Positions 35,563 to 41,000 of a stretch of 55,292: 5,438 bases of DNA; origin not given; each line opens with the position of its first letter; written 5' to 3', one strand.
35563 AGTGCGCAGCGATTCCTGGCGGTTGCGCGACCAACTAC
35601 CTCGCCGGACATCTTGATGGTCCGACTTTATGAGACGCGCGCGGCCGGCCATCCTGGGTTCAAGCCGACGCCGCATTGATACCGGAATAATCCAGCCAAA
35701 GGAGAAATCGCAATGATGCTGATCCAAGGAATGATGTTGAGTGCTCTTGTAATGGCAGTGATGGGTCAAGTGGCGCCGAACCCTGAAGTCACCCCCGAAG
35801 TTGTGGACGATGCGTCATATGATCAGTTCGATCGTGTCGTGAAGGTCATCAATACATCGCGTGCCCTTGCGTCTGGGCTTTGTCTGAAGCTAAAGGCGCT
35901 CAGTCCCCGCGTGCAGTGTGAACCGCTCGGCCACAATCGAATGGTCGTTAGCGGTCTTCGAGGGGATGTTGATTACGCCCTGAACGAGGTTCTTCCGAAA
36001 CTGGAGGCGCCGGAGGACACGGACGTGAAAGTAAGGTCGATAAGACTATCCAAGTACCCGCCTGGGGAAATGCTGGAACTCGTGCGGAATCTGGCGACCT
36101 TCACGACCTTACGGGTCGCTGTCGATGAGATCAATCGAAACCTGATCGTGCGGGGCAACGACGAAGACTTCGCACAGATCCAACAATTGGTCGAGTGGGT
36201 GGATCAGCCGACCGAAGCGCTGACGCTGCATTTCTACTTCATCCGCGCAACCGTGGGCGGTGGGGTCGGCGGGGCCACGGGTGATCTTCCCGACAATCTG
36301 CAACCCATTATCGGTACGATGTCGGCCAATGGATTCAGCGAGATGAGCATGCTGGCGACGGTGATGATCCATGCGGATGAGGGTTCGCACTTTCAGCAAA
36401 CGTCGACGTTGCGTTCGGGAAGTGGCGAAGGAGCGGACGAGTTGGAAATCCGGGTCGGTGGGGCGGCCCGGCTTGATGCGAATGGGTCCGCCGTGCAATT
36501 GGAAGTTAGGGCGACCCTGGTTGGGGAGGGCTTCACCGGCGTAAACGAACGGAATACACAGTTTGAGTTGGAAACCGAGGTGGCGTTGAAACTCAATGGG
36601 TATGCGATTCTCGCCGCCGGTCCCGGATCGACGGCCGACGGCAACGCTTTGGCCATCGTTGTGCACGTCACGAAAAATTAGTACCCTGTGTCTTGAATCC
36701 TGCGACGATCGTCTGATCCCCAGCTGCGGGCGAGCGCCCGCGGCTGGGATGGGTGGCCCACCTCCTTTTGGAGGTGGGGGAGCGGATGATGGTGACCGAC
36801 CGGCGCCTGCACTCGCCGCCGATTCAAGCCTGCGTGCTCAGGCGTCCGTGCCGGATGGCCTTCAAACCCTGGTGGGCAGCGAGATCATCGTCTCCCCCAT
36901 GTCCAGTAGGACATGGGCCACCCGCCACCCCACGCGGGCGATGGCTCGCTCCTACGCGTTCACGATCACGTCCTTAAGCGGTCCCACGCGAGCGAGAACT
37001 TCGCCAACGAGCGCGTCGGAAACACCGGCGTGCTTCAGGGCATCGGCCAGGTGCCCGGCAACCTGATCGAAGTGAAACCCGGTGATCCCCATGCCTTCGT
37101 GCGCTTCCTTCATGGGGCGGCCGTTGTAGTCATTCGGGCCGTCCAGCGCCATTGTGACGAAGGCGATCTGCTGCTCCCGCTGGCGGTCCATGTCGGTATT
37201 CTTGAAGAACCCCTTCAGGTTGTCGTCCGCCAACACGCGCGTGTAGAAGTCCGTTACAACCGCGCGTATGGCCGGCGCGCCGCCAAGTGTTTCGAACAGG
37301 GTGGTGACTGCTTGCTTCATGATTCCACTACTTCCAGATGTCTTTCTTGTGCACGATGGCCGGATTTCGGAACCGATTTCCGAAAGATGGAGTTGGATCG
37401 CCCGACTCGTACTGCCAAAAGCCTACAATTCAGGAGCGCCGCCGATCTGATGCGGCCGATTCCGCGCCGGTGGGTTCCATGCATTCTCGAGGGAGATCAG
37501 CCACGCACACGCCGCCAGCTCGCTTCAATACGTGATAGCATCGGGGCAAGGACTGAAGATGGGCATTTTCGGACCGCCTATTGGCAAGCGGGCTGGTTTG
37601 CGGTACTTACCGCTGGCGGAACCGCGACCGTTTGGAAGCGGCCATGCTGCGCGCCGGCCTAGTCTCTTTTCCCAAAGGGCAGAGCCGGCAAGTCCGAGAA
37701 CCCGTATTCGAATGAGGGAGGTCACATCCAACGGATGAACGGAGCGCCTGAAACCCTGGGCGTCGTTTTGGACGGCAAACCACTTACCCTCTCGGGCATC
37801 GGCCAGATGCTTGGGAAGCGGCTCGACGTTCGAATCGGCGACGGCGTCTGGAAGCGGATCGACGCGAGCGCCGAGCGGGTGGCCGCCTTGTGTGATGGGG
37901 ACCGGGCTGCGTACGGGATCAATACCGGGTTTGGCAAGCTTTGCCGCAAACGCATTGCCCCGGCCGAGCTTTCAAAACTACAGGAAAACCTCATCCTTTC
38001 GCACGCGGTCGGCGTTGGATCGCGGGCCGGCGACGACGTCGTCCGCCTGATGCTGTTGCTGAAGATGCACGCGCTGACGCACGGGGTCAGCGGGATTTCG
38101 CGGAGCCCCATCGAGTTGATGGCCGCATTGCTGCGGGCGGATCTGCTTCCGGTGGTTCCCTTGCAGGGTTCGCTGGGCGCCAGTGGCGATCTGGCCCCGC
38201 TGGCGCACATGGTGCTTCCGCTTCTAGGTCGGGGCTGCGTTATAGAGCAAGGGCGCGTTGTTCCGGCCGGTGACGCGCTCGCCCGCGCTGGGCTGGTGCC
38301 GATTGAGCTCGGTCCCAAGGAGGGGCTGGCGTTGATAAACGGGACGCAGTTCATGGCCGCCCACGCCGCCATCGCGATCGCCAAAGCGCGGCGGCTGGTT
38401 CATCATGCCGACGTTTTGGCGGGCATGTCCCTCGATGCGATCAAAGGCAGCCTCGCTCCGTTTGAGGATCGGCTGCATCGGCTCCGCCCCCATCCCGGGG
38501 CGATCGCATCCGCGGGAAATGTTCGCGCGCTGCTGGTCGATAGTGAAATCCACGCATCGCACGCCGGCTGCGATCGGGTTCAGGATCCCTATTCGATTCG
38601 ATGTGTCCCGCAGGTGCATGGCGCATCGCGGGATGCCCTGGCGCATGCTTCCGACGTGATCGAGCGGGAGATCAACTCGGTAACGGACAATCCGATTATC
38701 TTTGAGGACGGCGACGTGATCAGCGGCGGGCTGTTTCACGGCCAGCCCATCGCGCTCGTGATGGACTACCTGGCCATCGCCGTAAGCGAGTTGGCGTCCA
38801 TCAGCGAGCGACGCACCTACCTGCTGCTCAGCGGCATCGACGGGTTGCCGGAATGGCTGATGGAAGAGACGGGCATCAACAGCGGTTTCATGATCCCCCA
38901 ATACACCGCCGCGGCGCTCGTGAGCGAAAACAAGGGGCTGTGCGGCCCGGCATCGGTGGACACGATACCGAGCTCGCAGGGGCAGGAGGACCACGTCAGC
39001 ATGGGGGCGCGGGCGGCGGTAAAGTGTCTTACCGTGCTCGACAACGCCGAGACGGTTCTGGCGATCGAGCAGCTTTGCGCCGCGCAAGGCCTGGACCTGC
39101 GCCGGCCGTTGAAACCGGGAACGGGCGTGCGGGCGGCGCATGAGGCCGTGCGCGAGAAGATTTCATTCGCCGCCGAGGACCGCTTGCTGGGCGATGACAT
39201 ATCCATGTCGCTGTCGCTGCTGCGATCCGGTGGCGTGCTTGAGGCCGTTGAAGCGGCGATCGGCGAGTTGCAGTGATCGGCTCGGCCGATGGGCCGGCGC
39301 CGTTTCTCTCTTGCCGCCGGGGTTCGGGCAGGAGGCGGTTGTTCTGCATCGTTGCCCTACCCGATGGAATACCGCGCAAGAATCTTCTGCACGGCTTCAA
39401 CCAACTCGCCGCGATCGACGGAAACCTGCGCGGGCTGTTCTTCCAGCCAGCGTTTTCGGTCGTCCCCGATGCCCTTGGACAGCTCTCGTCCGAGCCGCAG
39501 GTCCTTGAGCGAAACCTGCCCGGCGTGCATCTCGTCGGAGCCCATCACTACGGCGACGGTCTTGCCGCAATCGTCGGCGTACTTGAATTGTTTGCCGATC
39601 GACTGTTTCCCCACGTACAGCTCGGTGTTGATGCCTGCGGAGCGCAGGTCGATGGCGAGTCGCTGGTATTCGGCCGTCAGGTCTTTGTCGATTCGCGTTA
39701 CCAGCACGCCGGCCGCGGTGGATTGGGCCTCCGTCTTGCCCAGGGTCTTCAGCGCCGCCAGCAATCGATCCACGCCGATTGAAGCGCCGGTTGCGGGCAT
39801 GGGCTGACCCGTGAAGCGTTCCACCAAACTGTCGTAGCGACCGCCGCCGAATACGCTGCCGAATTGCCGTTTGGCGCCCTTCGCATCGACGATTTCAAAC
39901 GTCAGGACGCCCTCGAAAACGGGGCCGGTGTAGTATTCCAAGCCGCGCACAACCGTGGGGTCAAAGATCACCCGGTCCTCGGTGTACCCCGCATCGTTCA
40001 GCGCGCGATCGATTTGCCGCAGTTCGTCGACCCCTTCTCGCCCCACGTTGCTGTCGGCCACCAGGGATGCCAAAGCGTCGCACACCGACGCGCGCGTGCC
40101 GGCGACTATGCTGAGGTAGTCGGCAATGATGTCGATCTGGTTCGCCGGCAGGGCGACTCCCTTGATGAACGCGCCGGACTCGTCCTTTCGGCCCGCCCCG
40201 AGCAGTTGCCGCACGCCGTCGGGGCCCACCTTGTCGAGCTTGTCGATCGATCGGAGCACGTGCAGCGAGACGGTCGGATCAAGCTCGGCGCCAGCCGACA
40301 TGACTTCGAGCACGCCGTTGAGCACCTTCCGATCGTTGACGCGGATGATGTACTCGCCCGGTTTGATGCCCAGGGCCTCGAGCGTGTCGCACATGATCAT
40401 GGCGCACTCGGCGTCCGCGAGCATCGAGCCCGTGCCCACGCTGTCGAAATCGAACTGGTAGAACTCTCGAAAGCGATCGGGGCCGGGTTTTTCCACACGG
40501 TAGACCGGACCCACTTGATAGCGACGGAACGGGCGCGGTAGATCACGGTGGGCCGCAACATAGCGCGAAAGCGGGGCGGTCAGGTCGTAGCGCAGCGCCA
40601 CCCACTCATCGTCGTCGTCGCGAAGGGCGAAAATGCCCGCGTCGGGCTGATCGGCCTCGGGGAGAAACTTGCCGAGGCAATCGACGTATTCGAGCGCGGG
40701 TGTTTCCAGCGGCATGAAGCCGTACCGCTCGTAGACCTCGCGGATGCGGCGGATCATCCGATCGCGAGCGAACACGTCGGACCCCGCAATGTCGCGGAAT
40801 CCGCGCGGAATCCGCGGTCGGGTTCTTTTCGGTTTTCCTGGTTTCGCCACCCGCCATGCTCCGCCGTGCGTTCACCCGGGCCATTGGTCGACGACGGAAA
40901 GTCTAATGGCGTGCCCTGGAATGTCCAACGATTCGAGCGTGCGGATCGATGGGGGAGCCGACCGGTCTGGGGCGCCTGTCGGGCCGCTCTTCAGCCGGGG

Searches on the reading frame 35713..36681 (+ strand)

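Call 13: search_protein_families(library=pfam, proteins=[window:35713-36681:+], max_evalue=0.01)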
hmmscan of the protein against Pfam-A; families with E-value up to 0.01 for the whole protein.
window:35713-36681:+ (322 aa): 1 family
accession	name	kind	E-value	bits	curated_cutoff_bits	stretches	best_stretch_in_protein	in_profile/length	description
PF03958.22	Secretin_N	-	0.00019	22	28.2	1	108-167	2-67/69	Bacterial type II/III secretion system short domain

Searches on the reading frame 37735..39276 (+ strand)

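Call 13: search_protein_families(library=pfam, proteins=[window:37735-39276:+], max_evalue=0.01)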
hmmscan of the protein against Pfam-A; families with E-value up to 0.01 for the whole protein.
window:37735-39276:+ (513 aa): 1 family
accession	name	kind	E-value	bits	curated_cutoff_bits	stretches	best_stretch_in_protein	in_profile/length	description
PF00221.24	Lyase_aromatic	-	1.6e-182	607.8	27.3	1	17-474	1-466/466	Aromatic amino acid lyase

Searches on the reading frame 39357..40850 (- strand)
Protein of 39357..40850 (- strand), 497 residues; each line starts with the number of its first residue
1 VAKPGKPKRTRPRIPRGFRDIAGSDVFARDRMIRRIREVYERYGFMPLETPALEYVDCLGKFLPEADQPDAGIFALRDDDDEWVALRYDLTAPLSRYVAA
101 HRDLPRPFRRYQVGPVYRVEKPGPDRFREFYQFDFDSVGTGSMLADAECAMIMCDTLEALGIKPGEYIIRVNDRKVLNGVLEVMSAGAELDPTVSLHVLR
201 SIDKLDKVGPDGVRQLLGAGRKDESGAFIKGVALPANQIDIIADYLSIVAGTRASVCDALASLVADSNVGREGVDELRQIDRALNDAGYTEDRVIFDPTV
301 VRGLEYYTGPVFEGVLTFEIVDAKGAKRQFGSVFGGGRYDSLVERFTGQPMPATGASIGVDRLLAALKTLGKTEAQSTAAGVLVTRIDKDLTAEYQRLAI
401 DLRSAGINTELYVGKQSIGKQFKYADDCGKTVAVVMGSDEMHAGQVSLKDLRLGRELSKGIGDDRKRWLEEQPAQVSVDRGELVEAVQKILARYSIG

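Call 13: search_protein_families(library=pfam, proteins=[window:39357-40850:-], max_evalue=0.01)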
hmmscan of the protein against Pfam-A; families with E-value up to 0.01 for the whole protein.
window:39357-40850:- (497 aa): 4 families
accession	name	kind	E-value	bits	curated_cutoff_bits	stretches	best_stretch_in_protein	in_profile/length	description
PF13393.11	tRNA-synt_His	-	2.5e-39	135.8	25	1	17-363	1-308/308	Histidyl-tRNA synthetase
PF03129.25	HGTP_anticodon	-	8.8e-11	42.3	21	1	383-488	3-92/94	Anticodon binding domain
PF00152.25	tRNA-synt_2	-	1.6e-05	24.6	25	1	28-136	24-120/308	tRNA synthetases class II (D, K and N)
PF00587.30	tRNA-synt_2b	-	1.9e-05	25.2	29.3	1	106-367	35-175/179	tRNA synthetase class II core domain (G, H, P, S and T)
